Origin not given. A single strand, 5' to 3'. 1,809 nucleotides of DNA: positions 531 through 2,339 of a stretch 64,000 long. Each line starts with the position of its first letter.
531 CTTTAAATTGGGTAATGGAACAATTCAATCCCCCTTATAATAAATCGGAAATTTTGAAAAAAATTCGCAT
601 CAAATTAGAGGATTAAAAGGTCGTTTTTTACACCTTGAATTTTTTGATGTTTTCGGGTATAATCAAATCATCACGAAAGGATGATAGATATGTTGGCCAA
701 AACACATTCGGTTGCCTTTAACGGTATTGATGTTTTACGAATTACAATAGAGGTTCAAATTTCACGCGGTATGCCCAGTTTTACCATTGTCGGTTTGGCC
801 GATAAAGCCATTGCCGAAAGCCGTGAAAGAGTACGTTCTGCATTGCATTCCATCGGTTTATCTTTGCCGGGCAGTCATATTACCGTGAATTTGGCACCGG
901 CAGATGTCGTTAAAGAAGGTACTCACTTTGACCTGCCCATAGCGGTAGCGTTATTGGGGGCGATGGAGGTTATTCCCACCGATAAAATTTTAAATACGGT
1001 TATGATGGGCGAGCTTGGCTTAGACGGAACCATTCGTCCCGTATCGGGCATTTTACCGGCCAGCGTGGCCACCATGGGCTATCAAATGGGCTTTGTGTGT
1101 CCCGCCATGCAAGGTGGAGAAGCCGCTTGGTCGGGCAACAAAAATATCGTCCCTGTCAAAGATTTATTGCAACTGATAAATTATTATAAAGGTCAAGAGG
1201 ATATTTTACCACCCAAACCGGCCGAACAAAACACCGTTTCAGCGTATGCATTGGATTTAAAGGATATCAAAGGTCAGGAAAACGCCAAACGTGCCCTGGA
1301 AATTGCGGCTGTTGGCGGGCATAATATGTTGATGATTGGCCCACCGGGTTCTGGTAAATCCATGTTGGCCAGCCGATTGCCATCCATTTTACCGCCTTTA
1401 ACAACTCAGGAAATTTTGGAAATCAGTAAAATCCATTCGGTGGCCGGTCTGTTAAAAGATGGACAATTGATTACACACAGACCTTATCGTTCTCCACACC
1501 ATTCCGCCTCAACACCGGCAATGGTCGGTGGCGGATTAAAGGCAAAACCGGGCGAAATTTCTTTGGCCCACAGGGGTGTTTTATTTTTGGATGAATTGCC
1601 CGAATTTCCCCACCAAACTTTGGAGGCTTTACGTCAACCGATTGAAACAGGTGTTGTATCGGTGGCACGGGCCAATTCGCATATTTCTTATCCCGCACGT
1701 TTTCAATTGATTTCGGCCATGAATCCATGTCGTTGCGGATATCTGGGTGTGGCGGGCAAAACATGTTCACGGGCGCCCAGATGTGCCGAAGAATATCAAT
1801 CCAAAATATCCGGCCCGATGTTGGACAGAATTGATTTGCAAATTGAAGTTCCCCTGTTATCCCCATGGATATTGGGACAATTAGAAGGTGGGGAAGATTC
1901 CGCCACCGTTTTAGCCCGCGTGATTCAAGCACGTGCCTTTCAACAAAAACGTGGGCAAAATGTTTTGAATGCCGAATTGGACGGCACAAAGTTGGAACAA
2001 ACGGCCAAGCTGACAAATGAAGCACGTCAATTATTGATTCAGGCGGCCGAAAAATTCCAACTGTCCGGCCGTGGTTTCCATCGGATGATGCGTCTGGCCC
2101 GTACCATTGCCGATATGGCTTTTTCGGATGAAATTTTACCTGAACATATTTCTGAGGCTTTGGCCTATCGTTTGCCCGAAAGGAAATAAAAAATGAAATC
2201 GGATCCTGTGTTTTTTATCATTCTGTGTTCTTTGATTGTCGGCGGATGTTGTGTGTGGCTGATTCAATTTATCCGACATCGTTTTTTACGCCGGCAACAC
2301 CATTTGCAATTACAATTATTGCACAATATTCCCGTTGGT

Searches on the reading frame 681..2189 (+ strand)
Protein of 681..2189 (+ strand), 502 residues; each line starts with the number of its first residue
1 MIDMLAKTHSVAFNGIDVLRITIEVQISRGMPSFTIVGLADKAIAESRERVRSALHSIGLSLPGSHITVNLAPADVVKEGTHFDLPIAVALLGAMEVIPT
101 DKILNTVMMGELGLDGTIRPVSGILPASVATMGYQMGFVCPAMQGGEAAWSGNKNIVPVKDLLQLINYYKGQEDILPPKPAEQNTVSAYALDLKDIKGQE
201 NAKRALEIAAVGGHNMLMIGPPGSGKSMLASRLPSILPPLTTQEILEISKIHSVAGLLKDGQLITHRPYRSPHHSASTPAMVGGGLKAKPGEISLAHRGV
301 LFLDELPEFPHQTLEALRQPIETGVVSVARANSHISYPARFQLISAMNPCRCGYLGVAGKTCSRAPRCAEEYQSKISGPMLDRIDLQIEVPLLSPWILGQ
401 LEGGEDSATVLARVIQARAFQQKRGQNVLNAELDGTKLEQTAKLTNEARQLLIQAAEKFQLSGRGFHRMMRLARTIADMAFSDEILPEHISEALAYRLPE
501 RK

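Call 11: search_protein_families(library=pfam, proteins=[window:681-2189:+], max_evalue=0.001)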
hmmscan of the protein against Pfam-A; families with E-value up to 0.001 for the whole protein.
window:681-2189:+ (502 aa): 7 families
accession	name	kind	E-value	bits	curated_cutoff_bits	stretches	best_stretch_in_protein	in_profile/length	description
PF01078.27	Mg_chelatase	-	3.6e-95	317.7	20.3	1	192-393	1-202/207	Magnesium chelatase, subunit ChlI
PF13541.12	ChlI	-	1.4e-38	131.9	27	1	23-141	1-118/121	Subunit ChlI of Mg-chelatase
PF13335.12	Mg_chelatase_C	-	2.8e-28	98.8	26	1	404-497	1-94/94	Magnesium chelatase, subunit ChlI C-terminal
PF00493.29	MCM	-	1e-08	35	23.3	1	287-354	111-178/224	MCM P-loop domain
PF07728.20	AAA_5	-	1.8e-08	34.9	22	1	215-350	1-124/139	AAA domain (dynein-related subfamily)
PF00158.32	Sigma54_activat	-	5.3e-06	26.6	20.2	0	284-348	80-142/168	Sigma-54 interaction domain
PF13401.12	AAA_22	-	0.00079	20.2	27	0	216-319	8-106/130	AAA domain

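Call 81: find_encoding_contigs(protein=window:681-2189:+, flank=10000, max_places=3)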
Protein window:681-2189:+ (502 aa): no gene with exactly this product is on record in the collection.
